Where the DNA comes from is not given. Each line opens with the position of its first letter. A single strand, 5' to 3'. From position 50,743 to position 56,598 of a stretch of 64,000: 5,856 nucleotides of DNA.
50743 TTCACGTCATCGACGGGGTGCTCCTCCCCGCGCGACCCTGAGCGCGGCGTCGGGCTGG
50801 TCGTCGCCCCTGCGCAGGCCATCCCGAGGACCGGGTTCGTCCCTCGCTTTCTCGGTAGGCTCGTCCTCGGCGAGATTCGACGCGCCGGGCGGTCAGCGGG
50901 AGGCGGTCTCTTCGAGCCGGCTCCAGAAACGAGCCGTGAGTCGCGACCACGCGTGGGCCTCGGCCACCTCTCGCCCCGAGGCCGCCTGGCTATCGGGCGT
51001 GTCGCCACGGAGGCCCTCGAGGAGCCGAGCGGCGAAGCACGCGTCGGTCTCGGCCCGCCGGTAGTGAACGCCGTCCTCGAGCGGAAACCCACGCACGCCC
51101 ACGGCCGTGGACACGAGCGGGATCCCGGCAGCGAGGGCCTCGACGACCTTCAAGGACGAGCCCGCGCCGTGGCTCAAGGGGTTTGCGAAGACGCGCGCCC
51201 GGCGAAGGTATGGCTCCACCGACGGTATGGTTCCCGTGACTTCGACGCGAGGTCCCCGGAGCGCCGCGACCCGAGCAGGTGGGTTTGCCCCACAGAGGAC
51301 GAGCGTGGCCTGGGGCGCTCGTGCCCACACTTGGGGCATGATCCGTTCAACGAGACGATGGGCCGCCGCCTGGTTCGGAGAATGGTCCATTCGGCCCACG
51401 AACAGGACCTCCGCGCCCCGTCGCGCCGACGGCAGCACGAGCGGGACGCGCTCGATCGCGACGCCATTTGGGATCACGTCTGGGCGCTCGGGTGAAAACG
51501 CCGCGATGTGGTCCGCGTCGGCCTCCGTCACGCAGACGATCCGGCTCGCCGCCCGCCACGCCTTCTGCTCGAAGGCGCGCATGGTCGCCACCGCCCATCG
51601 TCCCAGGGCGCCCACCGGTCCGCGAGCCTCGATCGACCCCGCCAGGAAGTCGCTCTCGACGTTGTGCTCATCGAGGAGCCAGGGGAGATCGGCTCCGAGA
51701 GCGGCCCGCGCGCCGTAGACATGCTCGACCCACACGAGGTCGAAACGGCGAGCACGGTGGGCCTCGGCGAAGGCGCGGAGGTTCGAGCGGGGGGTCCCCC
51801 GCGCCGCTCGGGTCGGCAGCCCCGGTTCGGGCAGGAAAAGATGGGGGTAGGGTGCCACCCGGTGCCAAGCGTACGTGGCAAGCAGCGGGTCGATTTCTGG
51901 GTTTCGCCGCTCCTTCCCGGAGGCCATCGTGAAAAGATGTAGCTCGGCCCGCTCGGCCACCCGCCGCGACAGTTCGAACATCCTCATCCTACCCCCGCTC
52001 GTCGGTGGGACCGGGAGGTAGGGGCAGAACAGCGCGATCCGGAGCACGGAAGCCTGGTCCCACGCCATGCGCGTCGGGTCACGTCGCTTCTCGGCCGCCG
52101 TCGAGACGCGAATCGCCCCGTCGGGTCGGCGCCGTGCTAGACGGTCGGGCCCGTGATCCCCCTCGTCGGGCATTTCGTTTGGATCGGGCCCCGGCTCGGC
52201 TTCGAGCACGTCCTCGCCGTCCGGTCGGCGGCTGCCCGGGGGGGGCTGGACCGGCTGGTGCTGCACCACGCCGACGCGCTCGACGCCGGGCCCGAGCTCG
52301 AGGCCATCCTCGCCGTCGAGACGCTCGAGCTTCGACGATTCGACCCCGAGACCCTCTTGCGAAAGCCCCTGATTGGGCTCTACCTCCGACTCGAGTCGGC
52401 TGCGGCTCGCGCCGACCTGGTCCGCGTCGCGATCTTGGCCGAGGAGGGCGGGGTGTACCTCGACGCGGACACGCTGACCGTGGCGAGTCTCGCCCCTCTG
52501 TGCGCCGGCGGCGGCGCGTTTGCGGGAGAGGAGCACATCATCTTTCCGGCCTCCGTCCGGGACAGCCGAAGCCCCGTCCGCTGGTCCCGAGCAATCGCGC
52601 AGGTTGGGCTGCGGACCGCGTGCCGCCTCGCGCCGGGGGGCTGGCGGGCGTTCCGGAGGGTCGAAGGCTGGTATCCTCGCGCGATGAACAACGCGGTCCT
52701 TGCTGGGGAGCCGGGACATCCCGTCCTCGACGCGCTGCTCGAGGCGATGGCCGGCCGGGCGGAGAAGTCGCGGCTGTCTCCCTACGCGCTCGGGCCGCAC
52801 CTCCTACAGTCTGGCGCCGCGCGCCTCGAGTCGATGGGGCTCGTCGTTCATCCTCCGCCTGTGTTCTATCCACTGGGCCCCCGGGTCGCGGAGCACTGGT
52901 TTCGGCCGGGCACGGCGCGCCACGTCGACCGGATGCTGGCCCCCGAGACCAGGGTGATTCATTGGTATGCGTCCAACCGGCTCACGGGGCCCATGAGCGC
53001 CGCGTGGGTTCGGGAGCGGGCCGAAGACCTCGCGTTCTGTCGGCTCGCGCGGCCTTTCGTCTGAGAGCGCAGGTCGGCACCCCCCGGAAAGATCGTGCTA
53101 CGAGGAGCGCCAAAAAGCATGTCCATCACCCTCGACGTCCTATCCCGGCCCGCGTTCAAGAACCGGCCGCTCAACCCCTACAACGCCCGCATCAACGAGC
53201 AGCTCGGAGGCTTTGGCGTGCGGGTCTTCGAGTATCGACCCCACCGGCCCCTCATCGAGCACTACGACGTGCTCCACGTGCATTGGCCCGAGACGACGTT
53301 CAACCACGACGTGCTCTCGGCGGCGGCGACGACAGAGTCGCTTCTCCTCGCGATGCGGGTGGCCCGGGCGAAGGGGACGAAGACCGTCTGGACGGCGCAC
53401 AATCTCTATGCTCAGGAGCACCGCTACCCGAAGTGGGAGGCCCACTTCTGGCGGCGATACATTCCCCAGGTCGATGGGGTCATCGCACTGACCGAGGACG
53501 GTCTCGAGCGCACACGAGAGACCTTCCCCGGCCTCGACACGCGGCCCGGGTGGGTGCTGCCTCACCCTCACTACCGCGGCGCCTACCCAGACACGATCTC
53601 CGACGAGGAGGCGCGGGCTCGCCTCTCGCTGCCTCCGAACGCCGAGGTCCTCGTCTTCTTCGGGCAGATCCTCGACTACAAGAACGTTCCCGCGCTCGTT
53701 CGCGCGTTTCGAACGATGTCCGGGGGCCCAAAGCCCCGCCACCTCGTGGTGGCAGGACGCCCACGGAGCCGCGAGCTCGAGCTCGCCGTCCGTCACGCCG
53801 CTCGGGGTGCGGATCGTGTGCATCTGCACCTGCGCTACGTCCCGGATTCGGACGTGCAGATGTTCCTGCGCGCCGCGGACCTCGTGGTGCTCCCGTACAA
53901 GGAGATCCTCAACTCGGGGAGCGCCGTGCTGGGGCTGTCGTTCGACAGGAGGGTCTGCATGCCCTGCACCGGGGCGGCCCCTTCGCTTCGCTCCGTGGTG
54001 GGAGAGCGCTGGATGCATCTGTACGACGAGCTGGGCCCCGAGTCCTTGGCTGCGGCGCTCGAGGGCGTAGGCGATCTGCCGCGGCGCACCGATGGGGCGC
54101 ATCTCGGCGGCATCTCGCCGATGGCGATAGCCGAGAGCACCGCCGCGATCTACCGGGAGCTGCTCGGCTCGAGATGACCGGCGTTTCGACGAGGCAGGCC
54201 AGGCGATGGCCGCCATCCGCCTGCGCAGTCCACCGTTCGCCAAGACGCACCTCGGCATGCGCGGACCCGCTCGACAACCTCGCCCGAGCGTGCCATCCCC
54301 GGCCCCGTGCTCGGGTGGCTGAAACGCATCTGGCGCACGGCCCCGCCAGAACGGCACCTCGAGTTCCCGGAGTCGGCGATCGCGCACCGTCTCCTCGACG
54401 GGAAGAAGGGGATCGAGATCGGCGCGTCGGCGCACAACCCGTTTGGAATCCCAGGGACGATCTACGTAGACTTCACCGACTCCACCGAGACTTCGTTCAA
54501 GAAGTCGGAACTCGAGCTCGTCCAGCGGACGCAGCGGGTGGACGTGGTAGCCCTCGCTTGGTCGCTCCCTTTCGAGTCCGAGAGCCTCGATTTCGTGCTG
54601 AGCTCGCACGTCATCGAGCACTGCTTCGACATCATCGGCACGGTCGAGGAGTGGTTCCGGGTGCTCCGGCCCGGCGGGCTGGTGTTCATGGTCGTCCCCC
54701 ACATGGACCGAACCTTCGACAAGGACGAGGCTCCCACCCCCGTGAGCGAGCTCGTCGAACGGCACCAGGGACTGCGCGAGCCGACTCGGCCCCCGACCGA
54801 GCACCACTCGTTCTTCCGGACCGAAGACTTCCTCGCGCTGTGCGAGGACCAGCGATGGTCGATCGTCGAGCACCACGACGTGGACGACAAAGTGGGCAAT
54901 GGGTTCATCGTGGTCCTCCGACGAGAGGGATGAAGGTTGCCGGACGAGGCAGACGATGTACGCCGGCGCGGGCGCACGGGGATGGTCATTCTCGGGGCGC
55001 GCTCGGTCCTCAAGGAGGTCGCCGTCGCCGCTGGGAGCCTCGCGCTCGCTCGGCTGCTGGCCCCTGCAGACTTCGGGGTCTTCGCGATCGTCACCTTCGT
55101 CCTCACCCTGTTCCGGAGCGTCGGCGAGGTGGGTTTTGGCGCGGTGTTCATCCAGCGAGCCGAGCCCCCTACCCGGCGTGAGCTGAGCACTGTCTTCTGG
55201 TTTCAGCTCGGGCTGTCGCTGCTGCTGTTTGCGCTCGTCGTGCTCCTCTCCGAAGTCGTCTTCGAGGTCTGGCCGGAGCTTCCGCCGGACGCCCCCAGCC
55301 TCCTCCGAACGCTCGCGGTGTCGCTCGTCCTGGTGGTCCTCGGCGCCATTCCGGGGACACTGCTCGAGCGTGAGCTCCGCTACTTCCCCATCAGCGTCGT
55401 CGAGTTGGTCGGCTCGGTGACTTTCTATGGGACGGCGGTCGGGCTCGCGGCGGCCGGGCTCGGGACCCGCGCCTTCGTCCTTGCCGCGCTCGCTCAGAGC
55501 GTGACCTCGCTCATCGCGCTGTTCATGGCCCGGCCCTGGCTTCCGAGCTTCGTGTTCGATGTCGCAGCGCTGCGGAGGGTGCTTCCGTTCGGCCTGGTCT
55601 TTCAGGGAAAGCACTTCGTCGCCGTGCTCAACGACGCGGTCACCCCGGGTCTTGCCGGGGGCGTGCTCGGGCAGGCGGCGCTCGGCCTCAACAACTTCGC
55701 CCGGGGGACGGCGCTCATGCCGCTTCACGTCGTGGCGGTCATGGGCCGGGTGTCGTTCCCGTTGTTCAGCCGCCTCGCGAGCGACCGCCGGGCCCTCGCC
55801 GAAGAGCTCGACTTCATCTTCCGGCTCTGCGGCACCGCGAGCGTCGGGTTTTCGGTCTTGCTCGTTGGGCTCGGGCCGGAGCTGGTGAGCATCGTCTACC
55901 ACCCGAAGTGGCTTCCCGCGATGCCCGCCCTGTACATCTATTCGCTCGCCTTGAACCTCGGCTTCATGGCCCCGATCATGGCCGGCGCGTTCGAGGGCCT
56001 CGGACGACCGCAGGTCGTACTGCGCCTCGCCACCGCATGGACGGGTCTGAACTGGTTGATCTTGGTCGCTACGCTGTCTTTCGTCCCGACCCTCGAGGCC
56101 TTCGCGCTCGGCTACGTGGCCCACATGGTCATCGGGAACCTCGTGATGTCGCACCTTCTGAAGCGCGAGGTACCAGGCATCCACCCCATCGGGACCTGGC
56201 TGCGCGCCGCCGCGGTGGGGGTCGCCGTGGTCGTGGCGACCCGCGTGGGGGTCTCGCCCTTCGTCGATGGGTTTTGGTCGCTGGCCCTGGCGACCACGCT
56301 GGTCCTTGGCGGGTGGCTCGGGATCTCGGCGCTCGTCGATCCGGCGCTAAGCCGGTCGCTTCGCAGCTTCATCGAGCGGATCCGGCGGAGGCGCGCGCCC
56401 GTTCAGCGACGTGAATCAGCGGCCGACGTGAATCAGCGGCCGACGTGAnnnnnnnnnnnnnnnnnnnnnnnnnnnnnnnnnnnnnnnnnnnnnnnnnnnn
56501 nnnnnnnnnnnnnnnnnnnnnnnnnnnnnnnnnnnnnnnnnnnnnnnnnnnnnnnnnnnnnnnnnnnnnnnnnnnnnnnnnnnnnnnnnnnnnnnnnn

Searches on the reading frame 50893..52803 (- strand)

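Call 57: search_protein_families(library=pfam, proteins=[window:50893-52803:-], max_evalue=0.0001)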
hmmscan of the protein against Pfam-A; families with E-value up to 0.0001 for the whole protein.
window:50893-52803:- (636 aa): 3 families
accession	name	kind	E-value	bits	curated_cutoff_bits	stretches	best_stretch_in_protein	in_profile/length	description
PF13692.12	Glyco_trans_1_4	-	1.3e-20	74.5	27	1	465-579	3-119/142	Glycosyl transferases group 1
PF13439.12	Glyco_transf_4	-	8.4e-14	52.4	28.5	1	270-452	3-170/170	Glycosyltransferase Family 4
PF00534.26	Glycos_transf_1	-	2e-07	31.2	26.4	1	464-570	16-126/172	Glycosyl transferases group 1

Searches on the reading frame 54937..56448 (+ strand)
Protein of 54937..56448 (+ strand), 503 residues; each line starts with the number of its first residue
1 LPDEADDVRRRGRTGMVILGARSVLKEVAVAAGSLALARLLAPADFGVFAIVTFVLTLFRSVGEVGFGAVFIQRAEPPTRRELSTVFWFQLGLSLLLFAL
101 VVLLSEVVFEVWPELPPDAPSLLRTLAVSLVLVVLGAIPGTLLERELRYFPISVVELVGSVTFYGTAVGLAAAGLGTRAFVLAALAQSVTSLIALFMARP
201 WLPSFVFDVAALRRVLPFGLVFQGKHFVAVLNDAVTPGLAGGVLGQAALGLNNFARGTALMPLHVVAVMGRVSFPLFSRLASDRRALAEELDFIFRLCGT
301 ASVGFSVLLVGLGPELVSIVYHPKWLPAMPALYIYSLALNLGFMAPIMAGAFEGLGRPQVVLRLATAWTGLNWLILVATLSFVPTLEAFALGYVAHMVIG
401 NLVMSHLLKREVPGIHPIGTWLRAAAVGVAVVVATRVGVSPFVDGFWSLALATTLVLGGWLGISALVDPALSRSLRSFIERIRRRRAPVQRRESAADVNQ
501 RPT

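Call 57: search_protein_families(library=pfam, proteins=[window:54937-56448:+], max_evalue=0.0001)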
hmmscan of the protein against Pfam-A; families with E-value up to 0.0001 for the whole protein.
window:54937-56448:+ (503 aa): 2 families
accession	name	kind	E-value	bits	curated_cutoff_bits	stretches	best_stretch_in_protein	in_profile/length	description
PF13440.11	Polysacc_synt_3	-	2.3e-49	168.7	23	1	37-330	2-293/293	Polysaccharide biosynthesis protein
PF01943.22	Polysacc_synt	-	2.1e-20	73.8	28.2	1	36-280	25-273/274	Polysaccharide biosynthesis protein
